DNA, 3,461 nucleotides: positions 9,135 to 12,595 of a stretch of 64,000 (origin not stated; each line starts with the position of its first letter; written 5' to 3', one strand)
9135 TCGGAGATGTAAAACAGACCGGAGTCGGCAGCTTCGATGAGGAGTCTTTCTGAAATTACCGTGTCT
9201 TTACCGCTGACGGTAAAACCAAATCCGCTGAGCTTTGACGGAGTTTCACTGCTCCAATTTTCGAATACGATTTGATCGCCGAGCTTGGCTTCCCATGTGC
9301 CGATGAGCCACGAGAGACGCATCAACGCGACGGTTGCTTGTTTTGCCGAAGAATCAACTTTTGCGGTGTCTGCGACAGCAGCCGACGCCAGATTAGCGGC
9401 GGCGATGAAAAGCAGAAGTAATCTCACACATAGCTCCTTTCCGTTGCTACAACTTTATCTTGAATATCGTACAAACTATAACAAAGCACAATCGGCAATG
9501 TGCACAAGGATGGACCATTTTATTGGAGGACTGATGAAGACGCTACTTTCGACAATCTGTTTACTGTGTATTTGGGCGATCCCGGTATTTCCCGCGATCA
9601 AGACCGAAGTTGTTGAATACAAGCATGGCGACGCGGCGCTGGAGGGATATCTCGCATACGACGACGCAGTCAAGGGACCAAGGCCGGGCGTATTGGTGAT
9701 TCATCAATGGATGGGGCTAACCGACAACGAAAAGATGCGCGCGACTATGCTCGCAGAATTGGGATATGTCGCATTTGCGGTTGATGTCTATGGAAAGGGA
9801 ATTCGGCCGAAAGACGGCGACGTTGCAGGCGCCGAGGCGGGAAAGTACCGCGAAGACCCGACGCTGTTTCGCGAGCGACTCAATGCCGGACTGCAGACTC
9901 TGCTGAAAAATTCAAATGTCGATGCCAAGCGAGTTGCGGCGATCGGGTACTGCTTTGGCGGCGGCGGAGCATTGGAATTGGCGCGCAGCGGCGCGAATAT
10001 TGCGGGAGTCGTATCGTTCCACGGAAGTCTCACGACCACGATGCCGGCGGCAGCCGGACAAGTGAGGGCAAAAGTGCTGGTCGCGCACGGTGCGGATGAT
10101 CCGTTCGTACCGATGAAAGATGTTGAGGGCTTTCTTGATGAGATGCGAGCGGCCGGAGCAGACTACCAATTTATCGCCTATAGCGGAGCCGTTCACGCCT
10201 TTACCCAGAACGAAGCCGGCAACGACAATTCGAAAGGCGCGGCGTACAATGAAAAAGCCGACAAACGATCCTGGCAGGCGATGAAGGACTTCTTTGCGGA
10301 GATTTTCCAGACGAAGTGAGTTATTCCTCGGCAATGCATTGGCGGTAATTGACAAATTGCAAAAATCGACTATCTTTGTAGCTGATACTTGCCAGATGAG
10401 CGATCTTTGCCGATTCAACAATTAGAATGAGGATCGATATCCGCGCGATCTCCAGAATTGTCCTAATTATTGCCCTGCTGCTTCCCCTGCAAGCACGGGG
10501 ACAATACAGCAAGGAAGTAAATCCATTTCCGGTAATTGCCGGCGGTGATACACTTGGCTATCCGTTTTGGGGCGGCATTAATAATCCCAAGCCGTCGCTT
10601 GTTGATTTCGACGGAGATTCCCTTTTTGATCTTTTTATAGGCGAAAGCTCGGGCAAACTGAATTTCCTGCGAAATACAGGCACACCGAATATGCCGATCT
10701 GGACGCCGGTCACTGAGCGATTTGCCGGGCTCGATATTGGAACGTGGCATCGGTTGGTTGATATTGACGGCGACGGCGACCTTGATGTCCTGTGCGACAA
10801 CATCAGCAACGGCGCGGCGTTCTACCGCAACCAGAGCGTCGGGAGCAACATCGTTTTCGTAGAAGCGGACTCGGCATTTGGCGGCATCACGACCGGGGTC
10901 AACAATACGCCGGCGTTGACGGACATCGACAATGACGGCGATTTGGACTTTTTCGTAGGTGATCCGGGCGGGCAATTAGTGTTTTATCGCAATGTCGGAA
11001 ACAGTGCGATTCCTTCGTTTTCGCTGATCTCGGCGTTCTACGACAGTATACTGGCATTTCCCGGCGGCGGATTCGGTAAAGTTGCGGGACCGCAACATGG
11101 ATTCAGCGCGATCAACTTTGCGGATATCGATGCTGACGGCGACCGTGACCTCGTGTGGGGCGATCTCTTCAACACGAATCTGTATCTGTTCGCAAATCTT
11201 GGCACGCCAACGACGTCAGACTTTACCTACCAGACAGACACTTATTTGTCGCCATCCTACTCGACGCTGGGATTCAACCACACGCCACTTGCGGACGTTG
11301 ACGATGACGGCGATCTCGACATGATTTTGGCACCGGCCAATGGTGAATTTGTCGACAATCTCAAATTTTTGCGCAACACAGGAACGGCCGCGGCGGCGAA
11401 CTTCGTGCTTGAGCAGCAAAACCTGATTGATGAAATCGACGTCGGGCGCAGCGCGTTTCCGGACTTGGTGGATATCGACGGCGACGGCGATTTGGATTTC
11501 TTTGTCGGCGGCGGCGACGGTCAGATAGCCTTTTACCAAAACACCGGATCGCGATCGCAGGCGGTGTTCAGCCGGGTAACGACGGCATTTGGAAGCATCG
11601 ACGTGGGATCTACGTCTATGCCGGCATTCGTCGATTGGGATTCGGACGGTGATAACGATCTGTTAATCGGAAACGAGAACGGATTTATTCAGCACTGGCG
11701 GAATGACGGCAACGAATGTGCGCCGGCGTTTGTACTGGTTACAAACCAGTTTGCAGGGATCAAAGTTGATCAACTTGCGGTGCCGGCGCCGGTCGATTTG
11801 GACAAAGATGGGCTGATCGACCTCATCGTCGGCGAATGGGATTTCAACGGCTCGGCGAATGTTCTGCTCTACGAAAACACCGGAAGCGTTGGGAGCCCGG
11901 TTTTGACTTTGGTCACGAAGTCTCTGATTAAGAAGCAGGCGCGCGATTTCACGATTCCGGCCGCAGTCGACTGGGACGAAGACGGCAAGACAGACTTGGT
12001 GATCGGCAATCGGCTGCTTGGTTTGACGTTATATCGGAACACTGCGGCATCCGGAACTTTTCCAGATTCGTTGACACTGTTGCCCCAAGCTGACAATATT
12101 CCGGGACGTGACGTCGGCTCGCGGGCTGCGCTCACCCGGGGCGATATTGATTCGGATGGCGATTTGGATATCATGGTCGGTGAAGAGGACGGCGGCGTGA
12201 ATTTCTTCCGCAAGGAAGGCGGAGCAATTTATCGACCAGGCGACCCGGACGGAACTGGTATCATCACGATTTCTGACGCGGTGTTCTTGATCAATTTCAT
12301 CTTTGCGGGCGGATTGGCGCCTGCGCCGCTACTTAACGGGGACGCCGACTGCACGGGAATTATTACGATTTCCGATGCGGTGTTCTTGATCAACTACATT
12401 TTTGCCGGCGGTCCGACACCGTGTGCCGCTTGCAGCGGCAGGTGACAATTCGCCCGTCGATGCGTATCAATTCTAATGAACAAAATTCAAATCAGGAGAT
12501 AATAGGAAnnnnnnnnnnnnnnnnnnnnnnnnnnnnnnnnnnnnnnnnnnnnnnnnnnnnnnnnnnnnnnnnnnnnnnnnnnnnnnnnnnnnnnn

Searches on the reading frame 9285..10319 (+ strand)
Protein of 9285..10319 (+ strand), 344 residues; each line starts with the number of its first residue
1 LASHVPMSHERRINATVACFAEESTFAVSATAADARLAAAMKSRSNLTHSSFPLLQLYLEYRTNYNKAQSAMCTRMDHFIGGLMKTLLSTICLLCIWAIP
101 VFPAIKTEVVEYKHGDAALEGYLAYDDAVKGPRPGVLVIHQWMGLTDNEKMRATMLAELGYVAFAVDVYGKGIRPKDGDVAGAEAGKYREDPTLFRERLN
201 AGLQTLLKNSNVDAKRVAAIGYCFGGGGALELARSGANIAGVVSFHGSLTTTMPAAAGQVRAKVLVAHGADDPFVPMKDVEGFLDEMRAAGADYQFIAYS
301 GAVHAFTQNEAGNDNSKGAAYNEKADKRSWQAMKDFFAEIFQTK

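Call 21: search_protein_families(library=pfam, proteins=[window:9285-10319:+], max_evalue=0.001)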
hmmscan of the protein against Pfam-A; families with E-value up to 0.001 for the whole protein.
window:9285-10319:+ (344 aa): 5 families
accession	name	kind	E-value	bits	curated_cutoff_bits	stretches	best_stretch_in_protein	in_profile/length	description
PF01738.24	DLH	-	7.2e-48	163.5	21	1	120-340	2-216/217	Dienelactone hydrolase family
PF00326.27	Peptidase_S9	-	6.9e-08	32.7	22.6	1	259-314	142-197/213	Prolyl oligopeptidase family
PF12146.15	Hydrolase_4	-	1.4e-05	24.9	27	0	251-307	181-235/239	Serine aminopeptidase, S33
PF02230.22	Abhydrolase_2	-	5.4e-05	23.6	23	1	204-309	95-204/217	Phospholipase/Carboxylesterase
PF12740.14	PETase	-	0.00011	22.1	28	1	209-310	119-217/263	PET hydrolase-like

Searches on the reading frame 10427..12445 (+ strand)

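Call 21: search_protein_families(library=pfam, proteins=[window:10427-12445:+], max_evalue=0.001)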
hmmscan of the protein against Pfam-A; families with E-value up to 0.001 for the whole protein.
window:10427-12445:+ (672 aa): 4 families
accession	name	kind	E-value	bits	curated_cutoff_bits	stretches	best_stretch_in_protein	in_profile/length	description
PF13517.12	FG-GAP_3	-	1.1e-38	132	26.9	7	349-414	1-61/61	FG-GAP-like repeat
PF01839.29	FG-GAP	-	9.9e-16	57.7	22.1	0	569-602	5-35/37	FG-GAP repeat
PF14783.12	BBS2_Mid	-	1.5e-09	38.4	27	0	347-379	4-36/108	Ciliary BBSome complex subunit 2, middle region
PF23743.1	Beta-prop_BBS7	-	2.7e-05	24.1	27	0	568-595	223-250/299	BBS7 beta-propeller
